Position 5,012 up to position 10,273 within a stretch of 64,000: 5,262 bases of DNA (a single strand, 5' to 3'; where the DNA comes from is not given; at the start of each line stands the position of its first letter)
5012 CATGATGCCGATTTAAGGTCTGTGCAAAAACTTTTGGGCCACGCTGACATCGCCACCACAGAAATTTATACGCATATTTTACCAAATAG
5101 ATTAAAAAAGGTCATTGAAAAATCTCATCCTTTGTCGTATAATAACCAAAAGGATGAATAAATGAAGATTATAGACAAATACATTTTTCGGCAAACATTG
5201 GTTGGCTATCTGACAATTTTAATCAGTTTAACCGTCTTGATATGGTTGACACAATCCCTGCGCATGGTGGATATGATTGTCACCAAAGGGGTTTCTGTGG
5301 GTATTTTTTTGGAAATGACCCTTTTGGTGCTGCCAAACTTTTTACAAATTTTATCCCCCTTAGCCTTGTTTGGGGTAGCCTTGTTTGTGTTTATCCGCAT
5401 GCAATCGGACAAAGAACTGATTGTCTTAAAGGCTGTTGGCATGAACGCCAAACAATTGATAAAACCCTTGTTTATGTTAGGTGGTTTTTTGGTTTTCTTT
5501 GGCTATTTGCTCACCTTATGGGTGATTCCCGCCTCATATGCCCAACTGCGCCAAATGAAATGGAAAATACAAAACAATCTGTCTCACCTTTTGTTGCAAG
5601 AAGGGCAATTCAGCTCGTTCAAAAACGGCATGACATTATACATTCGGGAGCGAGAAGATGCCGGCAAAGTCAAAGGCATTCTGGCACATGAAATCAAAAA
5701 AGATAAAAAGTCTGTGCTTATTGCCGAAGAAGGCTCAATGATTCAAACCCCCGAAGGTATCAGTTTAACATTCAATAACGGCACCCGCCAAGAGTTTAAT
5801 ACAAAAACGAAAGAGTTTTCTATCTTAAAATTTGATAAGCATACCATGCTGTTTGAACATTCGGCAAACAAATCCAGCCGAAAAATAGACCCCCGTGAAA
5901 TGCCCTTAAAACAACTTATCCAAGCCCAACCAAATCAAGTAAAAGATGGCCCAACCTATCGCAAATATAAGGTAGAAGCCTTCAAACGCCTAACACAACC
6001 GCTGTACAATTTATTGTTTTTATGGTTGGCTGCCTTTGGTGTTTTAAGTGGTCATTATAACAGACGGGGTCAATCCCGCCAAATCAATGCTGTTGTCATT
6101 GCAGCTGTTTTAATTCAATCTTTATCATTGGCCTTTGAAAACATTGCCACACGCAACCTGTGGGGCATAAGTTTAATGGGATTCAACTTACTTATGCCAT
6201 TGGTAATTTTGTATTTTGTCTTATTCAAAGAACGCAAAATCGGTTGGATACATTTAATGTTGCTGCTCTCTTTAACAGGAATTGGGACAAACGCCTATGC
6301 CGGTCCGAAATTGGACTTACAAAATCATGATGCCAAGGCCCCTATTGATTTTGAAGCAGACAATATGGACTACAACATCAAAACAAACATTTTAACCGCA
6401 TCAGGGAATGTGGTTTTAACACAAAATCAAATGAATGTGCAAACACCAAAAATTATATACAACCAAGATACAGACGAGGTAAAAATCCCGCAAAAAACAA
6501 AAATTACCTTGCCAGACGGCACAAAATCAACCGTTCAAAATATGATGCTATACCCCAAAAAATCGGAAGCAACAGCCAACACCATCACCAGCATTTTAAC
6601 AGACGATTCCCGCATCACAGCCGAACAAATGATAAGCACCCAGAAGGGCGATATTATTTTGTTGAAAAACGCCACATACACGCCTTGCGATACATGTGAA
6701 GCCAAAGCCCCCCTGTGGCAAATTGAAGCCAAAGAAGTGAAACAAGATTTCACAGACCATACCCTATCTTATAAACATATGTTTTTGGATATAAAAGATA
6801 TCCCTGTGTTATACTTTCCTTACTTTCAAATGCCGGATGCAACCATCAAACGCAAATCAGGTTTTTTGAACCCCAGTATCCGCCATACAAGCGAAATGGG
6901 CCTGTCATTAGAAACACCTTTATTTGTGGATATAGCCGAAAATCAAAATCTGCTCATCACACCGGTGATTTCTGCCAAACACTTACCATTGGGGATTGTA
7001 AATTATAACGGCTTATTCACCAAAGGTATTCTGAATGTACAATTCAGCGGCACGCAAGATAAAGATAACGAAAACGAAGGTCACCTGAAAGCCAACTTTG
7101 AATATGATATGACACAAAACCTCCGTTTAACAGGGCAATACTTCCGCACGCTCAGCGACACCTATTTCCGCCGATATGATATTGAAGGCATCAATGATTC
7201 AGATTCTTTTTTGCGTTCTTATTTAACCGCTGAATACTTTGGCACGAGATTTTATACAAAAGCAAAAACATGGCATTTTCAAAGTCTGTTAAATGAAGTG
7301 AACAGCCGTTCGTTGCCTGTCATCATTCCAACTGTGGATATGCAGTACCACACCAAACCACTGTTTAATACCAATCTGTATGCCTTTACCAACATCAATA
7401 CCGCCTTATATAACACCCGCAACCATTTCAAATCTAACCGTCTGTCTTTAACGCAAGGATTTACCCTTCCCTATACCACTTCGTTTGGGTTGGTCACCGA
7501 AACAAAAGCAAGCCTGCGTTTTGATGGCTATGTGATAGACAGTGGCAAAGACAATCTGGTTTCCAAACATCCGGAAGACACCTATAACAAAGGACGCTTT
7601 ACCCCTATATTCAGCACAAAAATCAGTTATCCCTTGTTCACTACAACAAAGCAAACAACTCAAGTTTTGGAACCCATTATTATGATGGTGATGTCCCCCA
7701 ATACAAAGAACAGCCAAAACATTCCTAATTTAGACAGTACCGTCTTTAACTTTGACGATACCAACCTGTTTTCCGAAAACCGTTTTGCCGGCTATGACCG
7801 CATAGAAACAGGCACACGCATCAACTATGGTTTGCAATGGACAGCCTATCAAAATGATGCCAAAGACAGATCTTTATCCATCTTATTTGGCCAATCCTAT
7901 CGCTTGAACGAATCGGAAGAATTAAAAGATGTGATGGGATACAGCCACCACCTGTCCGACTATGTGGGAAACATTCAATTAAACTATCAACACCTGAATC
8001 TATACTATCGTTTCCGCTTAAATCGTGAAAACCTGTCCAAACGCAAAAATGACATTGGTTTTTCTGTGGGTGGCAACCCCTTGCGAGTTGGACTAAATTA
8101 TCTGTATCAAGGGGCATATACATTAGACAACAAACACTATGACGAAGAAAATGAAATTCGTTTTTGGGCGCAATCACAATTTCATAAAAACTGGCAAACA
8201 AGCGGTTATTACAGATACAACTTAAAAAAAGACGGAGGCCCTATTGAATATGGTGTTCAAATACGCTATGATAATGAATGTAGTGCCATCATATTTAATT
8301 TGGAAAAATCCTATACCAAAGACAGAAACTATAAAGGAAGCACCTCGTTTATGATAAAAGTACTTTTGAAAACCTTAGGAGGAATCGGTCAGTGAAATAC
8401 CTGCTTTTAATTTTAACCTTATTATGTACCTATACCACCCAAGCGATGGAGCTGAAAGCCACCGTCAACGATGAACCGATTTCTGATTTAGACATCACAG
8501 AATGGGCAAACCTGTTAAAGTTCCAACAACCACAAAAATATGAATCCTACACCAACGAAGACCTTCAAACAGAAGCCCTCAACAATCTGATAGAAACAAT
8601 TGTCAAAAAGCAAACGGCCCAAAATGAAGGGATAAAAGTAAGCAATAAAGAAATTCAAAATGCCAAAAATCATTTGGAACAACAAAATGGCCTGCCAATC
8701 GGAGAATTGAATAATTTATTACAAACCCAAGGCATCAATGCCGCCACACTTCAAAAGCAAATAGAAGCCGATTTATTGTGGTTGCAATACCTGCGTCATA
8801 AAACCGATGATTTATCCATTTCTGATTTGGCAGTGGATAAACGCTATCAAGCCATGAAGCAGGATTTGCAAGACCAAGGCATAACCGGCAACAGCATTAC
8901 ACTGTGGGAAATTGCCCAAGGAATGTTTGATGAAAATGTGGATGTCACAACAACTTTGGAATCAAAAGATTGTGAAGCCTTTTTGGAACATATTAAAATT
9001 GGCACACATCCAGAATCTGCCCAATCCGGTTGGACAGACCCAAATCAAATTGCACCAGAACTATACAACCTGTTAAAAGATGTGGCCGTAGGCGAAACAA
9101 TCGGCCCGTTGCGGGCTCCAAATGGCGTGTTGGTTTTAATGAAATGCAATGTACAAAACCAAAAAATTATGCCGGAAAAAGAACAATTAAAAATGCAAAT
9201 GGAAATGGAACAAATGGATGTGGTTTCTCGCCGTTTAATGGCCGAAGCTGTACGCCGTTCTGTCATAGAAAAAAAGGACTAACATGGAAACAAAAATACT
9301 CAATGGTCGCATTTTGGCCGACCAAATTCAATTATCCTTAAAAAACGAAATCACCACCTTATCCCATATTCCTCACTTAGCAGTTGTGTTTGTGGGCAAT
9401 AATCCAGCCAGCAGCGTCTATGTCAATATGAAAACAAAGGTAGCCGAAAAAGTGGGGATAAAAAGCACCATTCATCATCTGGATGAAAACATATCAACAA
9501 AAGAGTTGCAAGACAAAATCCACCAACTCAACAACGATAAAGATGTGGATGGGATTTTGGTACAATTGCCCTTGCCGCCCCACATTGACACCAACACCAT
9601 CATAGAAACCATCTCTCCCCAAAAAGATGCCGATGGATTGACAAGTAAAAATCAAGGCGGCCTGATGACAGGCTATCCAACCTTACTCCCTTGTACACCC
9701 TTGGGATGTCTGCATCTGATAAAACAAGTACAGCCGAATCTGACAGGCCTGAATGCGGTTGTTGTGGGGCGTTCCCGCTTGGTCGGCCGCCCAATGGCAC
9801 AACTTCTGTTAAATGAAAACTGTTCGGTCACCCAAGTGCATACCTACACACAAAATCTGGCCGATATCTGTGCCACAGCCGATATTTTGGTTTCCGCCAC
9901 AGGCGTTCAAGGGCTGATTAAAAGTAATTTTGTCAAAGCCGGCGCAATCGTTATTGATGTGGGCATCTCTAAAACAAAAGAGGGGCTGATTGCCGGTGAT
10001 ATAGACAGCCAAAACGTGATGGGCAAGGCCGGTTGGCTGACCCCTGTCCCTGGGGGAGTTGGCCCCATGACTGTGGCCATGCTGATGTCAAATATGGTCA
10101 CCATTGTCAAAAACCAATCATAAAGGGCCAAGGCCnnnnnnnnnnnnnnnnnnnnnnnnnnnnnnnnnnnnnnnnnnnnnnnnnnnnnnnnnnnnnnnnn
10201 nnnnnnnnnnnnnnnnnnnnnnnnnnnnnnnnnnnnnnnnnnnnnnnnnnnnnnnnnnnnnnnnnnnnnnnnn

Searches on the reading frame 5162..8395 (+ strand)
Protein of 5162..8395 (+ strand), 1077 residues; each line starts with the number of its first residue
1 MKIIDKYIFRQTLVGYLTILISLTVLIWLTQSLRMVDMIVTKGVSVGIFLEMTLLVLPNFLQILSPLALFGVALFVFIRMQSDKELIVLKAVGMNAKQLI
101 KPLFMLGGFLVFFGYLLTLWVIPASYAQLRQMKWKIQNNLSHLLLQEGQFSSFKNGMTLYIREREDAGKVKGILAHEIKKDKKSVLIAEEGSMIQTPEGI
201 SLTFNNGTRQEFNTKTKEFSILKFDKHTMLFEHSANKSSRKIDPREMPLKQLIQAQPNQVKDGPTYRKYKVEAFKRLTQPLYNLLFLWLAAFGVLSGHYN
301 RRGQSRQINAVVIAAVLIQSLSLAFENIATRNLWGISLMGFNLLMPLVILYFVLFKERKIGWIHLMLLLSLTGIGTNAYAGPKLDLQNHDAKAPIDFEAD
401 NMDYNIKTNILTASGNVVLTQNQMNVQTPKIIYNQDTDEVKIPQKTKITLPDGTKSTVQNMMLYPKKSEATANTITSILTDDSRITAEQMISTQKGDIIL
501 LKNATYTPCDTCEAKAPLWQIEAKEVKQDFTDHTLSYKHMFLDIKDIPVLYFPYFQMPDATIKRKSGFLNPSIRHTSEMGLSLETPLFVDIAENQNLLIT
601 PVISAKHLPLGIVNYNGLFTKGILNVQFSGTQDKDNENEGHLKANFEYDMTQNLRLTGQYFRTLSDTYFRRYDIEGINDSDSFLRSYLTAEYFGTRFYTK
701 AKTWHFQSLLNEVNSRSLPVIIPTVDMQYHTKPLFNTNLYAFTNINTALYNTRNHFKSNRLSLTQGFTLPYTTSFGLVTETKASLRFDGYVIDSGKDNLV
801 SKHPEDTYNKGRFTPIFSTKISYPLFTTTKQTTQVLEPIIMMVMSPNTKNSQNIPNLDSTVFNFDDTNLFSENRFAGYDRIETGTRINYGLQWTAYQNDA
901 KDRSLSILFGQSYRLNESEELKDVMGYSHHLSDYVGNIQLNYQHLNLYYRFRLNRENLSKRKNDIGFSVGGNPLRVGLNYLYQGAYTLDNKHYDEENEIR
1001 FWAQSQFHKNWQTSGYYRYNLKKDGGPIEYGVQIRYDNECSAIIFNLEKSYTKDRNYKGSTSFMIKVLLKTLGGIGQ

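Call 66: search_protein_families(library=pfam, proteins=[window:5162-8395:+], max_evalue=0.00001)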
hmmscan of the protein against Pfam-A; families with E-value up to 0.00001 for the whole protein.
window:5162-8395:+ (1077 aa): 3 families
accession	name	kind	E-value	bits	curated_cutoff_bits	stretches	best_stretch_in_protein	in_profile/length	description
PF03739.19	LptF_LptG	-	1.3e-65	222.2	27.9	1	6-351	1-349/353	Lipopolysaccharide export system permease LptF/LptG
PF04453.20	LptD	-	4e-46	158.5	22.4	1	648-1011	12-384/384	LPS transport system D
PF03968.19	LptD_N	-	9.6e-08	32.7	20.4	1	398-529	3-108/113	LptA/(LptD N-terminal domain) LPS transport protein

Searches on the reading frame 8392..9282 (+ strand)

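Call 66: search_protein_families(library=pfam, proteins=[window:8392-9282:+], max_evalue=0.00001)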
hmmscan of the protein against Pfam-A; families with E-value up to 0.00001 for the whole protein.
window:8392-9282:+ (296 aa): 2 families
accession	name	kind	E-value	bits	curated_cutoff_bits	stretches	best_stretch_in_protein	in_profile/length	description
PF09312.16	SurA_N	-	1.2e-09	38.7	30.8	1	23-129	6-113/118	SurA N-terminal domain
PF13624.11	SurA_N_3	-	1.5e-07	31.9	27.2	1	15-132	34-160/162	SurA-like N-terminal domain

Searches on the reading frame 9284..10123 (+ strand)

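Call 66: search_protein_families(library=pfam, proteins=[window:9284-10123:+], max_evalue=0.00001)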
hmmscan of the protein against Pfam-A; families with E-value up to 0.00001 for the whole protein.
window:9284-10123:+ (279 aa): 2 families
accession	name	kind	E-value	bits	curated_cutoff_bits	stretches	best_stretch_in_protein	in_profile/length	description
PF02882.25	THF_DHG_CYH_C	-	1.6e-59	200.2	27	1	122-278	3-159/160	Tetrahydrofolate dehydrogenase/cyclohydrolase, NAD(P)-binding domain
PF00763.28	THF_DHG_CYH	-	8.9e-39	132.8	32.8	1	6-117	1-115/115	Tetrahydrofolate dehydrogenase/cyclohydrolase, catalytic domain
